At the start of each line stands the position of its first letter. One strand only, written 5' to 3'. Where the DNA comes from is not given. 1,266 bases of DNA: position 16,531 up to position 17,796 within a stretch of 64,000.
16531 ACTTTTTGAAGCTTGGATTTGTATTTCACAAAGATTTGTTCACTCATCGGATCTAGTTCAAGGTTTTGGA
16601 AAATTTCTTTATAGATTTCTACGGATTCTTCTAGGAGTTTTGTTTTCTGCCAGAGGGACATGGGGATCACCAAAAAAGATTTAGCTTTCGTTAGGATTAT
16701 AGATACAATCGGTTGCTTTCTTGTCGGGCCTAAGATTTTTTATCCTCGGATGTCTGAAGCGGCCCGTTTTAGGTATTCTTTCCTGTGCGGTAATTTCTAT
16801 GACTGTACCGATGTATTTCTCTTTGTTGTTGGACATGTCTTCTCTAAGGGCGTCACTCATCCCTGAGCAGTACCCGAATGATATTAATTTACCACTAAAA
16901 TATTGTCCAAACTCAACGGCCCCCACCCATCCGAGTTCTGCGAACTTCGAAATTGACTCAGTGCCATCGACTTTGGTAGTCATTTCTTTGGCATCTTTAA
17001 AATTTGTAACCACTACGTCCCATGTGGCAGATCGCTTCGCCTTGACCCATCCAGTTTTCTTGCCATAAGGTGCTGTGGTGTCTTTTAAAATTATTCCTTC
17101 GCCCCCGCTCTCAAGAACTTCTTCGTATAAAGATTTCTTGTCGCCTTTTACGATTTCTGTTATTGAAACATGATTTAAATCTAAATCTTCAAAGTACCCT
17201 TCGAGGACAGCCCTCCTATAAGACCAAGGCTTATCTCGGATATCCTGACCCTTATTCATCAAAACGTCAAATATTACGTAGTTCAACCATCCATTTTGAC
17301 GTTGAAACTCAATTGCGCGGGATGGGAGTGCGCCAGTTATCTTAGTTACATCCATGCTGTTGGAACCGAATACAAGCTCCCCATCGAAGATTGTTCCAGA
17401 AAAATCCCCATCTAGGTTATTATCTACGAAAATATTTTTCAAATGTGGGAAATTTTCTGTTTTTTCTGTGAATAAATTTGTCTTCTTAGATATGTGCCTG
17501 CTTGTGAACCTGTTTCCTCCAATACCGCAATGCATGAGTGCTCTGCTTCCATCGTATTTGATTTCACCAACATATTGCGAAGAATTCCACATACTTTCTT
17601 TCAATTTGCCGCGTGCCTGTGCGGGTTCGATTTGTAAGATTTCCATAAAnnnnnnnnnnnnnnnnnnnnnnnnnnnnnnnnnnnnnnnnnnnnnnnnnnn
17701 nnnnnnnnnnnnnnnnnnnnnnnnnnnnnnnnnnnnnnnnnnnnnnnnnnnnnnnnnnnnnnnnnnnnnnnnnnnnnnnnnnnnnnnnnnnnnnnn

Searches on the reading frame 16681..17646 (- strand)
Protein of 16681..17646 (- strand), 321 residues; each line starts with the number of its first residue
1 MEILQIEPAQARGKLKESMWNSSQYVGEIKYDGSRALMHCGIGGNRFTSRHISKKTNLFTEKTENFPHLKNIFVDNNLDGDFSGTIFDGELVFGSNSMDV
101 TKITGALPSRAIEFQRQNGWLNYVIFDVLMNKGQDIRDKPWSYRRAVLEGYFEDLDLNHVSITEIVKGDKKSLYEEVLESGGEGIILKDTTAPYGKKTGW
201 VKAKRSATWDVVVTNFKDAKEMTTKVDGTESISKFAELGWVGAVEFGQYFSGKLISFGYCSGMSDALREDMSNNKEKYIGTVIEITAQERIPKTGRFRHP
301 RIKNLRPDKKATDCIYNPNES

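Call 6: search_protein_families(library=pfam, proteins=[window:16681-17646:-], max_evalue=1)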
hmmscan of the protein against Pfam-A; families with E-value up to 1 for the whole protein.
window:16681-17646:- (321 aa): 5 families
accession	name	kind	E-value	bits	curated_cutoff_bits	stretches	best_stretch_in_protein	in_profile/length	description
PF01068.26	DNA_ligase_A_M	-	1.4e-21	77.6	26.2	1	22-204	19-204/204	ATP dependent DNA ligase domain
PF09414.15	RNA_ligase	-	1.1e-06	29.4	27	1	24-203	2-170/171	RNA ligase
PF01331.24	mRNA_cap_enzyme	-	9.4e-06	26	29.6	1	21-155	14-124/194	mRNA capping enzyme, catalytic domain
PF04679.21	DNA_ligase_A_C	-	0.00012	22.9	27.5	1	282-309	68-94/94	ATP dependent DNA ligase C terminal region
PF14743.12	DNA_ligase_OB_2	-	0.0071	16.8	28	1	257-306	23-66/66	DNA ligase OB-like domain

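Call 7: search_protein_families(library=phrogs, proteins=[window:16681-17646:-], max_evalue=0.01)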
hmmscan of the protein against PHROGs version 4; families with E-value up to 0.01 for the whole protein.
window:16681-17646:- (321 aa): 1 family
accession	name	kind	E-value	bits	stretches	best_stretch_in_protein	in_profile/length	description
phrog_114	-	DNA, RNA and nucleotide metabolism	1.1e-45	157.3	1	22-315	238-507/634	ATP-dependent DNA ligase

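Call 23: search_protein_families(library=ncbifam, proteins=[window:16681-17646:-], max_evalue=0.1)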
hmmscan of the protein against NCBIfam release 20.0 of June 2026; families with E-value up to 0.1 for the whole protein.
window:16681-17646:- (321 aa): 13 families
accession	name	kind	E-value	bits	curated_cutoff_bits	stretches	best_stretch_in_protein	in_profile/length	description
TIGR02779.1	NHEJ_ligase_lig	equivalog_domain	1.7e-28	99.7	227.75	1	16-314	7-300/302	non-homologous end-joining DNA ligase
TIGR02776.1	NHEJ_ligase_prk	equivalog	3.5e-24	85.6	373.2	1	24-315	6-293/587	DNA ligase D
NF007210.0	PRK09632.1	equivalog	1.3e-20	73.4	989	1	20-314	491-777/781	ATP-dependent DNA ligase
TIGR00574.1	dnl1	superfamily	1.9e-20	73.1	217.8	1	24-205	191-376/527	ATP-dependent DNA ligase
NF004628.0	PRK05972.1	subfamily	8.2e-19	67.2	895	1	18-313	254-544/870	ATP-dependent DNA ligase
NF005796.0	PRK07636.1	subfamily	9.8e-19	67.6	337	1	18-218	13-189/275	ATP-dependent DNA ligase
NF007211.0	PRK09633.1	equivalog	2e-15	56.2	774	1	18-220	11-223/610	DNA ligase D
NF006701.0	PRK09247.1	equivalog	2e-13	50.1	543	1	16-206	218-408/540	ATP-dependent DNA ligase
NF006078.0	PRK08224.1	equivalog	2.8e-13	49.5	296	1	16-224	17-217/350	ATP-dependent DNA ligase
NF002868.0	PRK03180.1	equivalog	4.2e-13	48.8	641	1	111-214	285-390/509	ATP-dependent DNA ligase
NF041331.1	LigA_Halo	equivalog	6.9e-12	44.6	830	1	13-219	237-442/552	ATP-dependent DNA ligase LigA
TIGR04120.1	DNA_lig_bact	equivalog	1.1e-10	41.2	400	1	19-206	217-399/526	cisplatin damage response ATP-dependent DNA ligase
NF006592.0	PRK09125.1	equivalog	2.4e-05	23.5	200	1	82-219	82-216/283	DNA ligase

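Call 45: search_protein_families(library=padloc, proteins=[window:16681-17646:-], max_evalue=0.01)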
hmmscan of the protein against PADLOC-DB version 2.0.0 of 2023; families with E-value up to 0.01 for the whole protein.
window:16681-17646:- (321 aa): 0 families

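Call 55: search_dna_similar(query=window:16681-17646:-, collection=phages, mode=protein, max_rows=15)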
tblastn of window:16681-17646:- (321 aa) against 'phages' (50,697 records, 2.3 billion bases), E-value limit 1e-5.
Records with a match: 83; places in all: 83; records where one place covers at least 80% of the query: 18.
Best place of each record, by identity: <60% 83.
By first word of the organism name: Bacillus 48; Rhizobium 8; Yersinia 5; Salmonella 4; Brevibacillus 3; Sinorhizobium 3; Halogranum 2; Cronobacter 2; Vibrio 2; Alicyclobacillus 1; and 5 more.
By host as written in the record: Bacillus subtilis BEST7003 16; Bacillus subtilis 11; - 8; Bacillus subtilis subsp. subtilis str. 168 6; Bacillus subtilis Delta6 5; Brevibacillus laterosporus 3; Bacillus cereus 2; Halogranum sp. SS5-1 2; and 22 more.
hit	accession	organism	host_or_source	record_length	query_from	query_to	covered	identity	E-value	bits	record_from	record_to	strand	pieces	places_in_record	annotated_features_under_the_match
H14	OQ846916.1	Alicyclobacillus phage KKP_3916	Alicyclobacillus acidoterrestris strain ...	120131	1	315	98%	39.9%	4e-63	221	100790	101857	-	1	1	hypothetical protein (x2)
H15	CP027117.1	Bacillus phage EZ-2018a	Bacillus pumilus strain 145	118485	17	315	93%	37.9%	7e-53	192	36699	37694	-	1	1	record has no annotation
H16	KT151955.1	Brevibacillus phage Jenst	Brevibacillus laterosporus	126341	17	315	93%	34.1%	2e-47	176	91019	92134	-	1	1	putative ATP-dependent DNA ligase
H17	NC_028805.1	Brevibacillus phage Jenst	Brevibacillus laterosporus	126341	17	315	93%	34.1%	2e-47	176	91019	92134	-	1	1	putative ATP-dependent DNA ligase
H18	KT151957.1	Brevibacillus phage SecTim467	Brevibacillus laterosporus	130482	17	315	93%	34.1%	2e-47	176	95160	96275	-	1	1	hypothetical protein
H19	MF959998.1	Marinobacter phage PS6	Marinobacter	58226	28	315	90%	30.6%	5e-13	76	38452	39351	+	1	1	DNA ligase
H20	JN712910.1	Bacillus phage BCD7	Bacillus cereus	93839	26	319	92%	28.0%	6e-34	137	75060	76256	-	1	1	putative ATP-dependent DNA ligase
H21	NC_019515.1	Bacillus phage BCD7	Bacillus cereus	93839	26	319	92%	28.0%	6e-34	137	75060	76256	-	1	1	putative ATP-dependent DNA ligase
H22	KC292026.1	Halogranum tailed virus 1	Halogranum sp. SS5-1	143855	15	314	93%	26.9%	1e-9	65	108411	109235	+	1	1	223: DNA ligase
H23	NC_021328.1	Halogranum tailed virus 1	Halogranum sp. SS5-1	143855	15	314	93%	26.9%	1e-9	65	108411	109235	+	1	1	223: ATP-dependent DNA ligase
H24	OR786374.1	Sinorhizobium phage StopSmel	Sinorhizobium meliloti NRRL L-50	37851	4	305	94%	25.9%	4e-9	64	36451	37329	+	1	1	ATP-dependent DNA ligase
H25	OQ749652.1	Phage Phass-1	human gut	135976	22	317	92%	26.3%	8e-15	81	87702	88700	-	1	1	hypothetical protein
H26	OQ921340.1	Bacillus phage SPO1L5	Bacillus subtilis BEST7003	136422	24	309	89%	26.8%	8e-7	56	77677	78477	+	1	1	hypothetical protein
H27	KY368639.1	Bacillus phage vB_BsuM-Goe2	Bacillus subtilis Goe2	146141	24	309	89%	26.8%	1e-6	56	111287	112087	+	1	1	ATP-dependent DNA ligase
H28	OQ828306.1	Yersinia phage vB_YpEc11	Yersinia pestis EV76-CN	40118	4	300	93%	25.3%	7e-6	54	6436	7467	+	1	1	DNA ligase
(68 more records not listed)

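Call 56: search_solved_structures(query=window:16681-17646:-, max_evalue=0.001, show_alignments=1)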
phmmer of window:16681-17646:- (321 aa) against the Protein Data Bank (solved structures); distinct sequences matched with E-value up to 0.001: 10.
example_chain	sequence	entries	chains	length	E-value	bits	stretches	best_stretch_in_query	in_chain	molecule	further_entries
9fzx_A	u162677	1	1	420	2.3e-06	30.8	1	154-310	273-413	DNA ligase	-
10ye_L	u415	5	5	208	8.2e-05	25.7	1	26-205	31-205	DNA ligase 3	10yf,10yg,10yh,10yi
3gde_A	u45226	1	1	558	9.3e-05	25.5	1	27-214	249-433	DNA ligase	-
1a0i_A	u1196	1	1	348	0.00014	24.9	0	147-213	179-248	DNA LIGASE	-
1vs0_A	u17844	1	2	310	0.00019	24.5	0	22-217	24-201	Putative DNA ligase-like protein Rv0938/MT0965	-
4eq5_A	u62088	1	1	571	0.00041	23.4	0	122-215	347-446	DNA ligase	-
3l2p_A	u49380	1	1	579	0.00056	23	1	26-206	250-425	DNA ligase 3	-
6rau_I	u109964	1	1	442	0.00057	22.9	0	136-306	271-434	ATP-dependent DNA ligase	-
6ras_I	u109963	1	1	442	0.00057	22.9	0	136-306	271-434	ATP-dependent DNA ligase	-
6rar_I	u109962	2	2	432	0.00094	22.2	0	136-295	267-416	ATP-dependent DNA ligase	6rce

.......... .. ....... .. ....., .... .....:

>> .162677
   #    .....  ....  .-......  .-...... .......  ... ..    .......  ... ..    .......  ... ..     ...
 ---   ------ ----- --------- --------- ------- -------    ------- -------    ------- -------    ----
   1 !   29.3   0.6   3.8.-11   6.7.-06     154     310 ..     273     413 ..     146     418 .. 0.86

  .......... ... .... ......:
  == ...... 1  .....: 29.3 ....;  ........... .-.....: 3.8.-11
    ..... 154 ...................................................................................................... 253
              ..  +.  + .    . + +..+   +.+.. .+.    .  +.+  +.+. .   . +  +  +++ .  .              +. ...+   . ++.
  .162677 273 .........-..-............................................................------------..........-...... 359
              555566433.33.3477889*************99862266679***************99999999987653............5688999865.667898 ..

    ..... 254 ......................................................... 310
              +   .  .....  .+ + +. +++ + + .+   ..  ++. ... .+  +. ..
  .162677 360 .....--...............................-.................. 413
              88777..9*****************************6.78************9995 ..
